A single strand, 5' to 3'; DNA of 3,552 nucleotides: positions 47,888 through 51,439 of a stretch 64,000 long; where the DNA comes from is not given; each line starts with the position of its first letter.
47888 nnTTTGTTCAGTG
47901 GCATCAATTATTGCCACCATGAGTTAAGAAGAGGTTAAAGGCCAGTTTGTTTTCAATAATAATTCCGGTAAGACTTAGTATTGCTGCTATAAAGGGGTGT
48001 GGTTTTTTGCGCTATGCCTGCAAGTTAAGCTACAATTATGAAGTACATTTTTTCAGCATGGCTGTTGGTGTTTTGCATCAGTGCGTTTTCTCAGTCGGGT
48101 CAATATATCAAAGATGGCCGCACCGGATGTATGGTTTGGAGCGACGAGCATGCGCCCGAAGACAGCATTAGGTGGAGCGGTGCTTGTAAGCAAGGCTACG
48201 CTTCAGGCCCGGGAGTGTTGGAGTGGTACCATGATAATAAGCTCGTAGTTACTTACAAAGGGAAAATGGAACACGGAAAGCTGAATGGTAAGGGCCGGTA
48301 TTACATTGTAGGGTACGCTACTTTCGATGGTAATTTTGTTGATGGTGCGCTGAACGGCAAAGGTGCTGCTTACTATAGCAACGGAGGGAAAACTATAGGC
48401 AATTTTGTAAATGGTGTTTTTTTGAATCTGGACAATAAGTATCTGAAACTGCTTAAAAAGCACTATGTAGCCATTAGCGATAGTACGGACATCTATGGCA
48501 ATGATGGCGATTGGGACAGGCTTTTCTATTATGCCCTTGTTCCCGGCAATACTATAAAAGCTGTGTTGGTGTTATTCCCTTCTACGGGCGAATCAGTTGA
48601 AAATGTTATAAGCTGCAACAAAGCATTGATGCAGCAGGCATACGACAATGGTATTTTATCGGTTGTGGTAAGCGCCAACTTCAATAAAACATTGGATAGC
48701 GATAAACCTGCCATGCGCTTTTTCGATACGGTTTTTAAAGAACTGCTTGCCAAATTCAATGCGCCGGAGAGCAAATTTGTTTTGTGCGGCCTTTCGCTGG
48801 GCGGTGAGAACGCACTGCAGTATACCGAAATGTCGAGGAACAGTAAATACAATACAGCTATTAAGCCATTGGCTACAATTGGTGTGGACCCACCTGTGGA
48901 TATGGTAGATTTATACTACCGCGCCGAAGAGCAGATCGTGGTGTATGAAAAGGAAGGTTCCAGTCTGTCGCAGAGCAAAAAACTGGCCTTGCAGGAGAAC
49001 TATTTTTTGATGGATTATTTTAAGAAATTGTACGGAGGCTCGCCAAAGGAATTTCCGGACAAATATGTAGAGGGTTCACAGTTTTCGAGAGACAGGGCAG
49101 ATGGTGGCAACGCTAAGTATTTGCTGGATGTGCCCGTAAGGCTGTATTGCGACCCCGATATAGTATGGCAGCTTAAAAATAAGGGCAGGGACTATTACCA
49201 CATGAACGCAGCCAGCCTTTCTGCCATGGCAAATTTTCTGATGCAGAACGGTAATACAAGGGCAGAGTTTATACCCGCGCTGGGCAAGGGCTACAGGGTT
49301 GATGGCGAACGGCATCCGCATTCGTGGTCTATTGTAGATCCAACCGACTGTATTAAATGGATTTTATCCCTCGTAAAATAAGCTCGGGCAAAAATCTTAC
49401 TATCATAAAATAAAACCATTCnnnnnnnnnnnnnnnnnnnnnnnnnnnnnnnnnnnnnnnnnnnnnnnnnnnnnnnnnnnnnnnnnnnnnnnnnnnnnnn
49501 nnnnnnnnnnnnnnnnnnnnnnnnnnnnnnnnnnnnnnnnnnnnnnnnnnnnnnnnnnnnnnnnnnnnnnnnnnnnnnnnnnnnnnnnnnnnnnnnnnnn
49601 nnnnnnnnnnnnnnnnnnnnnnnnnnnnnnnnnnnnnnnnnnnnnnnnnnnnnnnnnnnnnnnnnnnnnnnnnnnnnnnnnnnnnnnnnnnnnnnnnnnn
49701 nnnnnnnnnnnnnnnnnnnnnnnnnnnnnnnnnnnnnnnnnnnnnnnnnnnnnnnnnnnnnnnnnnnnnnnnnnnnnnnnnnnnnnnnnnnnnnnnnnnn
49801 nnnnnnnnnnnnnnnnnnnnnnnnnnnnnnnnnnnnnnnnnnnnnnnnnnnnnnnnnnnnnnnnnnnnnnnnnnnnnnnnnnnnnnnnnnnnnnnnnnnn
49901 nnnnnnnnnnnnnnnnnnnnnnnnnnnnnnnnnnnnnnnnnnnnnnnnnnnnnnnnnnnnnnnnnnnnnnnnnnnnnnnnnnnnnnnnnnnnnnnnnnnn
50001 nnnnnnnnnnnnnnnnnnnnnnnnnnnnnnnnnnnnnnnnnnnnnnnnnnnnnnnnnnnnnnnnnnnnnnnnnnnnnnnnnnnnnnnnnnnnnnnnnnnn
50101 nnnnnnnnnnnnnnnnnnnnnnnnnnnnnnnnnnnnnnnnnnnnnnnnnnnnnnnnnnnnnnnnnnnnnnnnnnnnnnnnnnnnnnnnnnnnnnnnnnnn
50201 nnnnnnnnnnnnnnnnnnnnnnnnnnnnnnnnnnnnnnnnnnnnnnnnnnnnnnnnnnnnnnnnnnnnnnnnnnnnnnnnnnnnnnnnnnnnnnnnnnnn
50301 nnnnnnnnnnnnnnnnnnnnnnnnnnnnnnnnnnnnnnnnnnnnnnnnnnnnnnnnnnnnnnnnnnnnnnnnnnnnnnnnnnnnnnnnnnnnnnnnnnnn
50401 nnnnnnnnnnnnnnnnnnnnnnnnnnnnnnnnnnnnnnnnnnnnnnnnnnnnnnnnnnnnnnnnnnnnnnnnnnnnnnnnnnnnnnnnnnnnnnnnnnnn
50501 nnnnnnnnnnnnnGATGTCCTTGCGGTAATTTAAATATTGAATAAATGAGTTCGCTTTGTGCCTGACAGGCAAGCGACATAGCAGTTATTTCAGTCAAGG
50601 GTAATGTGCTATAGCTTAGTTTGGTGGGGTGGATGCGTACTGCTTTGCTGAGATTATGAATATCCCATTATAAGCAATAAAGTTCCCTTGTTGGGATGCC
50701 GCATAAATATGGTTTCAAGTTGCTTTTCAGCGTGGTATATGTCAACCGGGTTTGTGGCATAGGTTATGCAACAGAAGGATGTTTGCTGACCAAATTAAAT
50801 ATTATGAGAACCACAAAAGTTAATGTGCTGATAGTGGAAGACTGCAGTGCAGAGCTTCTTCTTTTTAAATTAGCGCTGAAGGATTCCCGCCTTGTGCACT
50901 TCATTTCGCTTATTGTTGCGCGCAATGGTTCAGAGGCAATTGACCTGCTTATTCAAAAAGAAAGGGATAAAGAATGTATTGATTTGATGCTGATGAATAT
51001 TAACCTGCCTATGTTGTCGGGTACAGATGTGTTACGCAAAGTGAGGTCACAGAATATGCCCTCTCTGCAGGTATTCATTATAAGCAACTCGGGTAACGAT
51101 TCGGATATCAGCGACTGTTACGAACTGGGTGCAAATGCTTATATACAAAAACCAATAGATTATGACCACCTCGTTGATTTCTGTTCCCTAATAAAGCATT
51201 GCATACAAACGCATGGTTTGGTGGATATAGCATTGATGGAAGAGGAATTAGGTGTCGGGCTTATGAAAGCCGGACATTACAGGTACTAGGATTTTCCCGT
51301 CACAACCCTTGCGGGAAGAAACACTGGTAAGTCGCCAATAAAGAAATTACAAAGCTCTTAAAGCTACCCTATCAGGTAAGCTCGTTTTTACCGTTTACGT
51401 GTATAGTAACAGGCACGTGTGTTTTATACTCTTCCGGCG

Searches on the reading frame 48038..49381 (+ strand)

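Call 8: search_protein_families(library=pfam, proteins=[window:48038-49381:+])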
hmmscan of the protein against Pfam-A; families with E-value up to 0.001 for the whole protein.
window:48038-49381:+ (447 aa): 0 families

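Call 68: search_protein_families(library=ncbifam, proteins=[window:48038-49381:+], max_evalue=0.01)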
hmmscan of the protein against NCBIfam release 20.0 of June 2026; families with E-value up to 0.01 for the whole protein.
window:48038-49381:+ (447 aa): 0 families

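Call 69: search_protein_families(library=pfam, proteins=[window:48038-49381:+], max_evalue=1)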
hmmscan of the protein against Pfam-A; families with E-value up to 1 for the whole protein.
window:48038-49381:+ (447 aa): 1 family
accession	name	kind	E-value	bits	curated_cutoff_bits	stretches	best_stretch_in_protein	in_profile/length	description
PF02493.26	MORN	-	0.24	11.8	22.5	1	96-117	1-22/23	MORN repeat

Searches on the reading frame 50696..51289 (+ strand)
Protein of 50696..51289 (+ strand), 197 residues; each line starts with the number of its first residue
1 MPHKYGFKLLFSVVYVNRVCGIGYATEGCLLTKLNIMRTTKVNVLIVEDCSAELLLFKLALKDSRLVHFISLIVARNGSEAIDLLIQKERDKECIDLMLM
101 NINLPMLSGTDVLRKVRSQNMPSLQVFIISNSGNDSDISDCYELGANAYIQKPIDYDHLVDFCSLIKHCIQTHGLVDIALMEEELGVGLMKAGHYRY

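Call 68: search_protein_families(library=ncbifam, proteins=[window:50696-51289:+], max_evalue=0.01)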
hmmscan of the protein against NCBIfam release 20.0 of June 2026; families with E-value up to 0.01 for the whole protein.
window:50696-51289:+ (197 aa): 87 families (the best 25 are shown)
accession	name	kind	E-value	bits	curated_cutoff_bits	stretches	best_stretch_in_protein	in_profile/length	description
TIGR02875.1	spore_0_A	equivalog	1.9e-10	40.4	200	1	41-161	2-116/262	sporulation transcription factor Spo0A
NF007969.0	PRK10693.1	equivalog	3.3e-09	36.2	329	1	43-158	9-115/337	two-component system response regulator RssB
NF041733.1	resp_reg_CseB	equivalog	5.3e-09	35.8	350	1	44-160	3-108/228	two-component system response regulator CseB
TIGR02154.1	PhoB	equivalog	8.2e-09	35.1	296.2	1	42-160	3-113/226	phosphate regulon transcriptional regulator PhoB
NF041947.1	LuxQ_Vibrio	equivalog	8.7e-09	33.8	1200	1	35-161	716-833/843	quorum-sensing autoinducer 2 sensor kinase/phosphatase LuxQ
NF045505.1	RR_RssB_Pseudo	equivalog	1.4e-08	34.2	700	1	40-157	4-111/394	two-component system response regulator RssB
NF008199.0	PRK10955.1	equivalog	1.5e-08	34.9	341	1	62-161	18-109/232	envelope stress response regulator transcription factor CpxR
NF040534.1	resp_reg_YycF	equivalog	2e-08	33.8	340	1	70-160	25-108/231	response regulator YycF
NF007135.0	PRK09581.1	equivalog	3.1e-08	32.9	474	1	43-159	4-112/457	PleD family two-component system response regulator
NF041866.1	EpsW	equivalog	4.8e-08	32.7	200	1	39-159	3-117/131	exopolysaccharide biosynthesis response regulator EpsW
NF007935.0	PRK10651.1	equivalog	5e-08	32.4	250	1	74-161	37-118/216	two-component system response regulator NarL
NF045991.1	RespRegCtrARhodob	equivalog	6.6e-08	32.6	350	1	44-166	3-115/224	response regulator transcription factor CtrA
NF040689.1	MtrAB_MtrA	equivalog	6.9e-08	32.1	300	1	45-160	2-106/219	MtrAB system response regulator MtrA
NF007708.0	PRK10403.1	equivalog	9.9e-08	31.7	343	1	68-161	31-118/215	nitrate/nitrite response regulator protein NarP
NF033120.0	vanR_FM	exception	1.2e-07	31.6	460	1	70-156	28-107/231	vancomycin resistance response regulator transcription factor, VanR-F/VanR-M family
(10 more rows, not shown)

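Call 69: search_protein_families(library=pfam, proteins=[window:50696-51289:+], max_evalue=1)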
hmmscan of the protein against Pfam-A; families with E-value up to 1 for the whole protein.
window:50696-51289:+ (197 aa): 1 family
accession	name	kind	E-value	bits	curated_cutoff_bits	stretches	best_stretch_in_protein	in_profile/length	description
PF00072.30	Response_reg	-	9.9e-18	64.8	30.2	1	44-161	1-108/111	Response regulator receiver domain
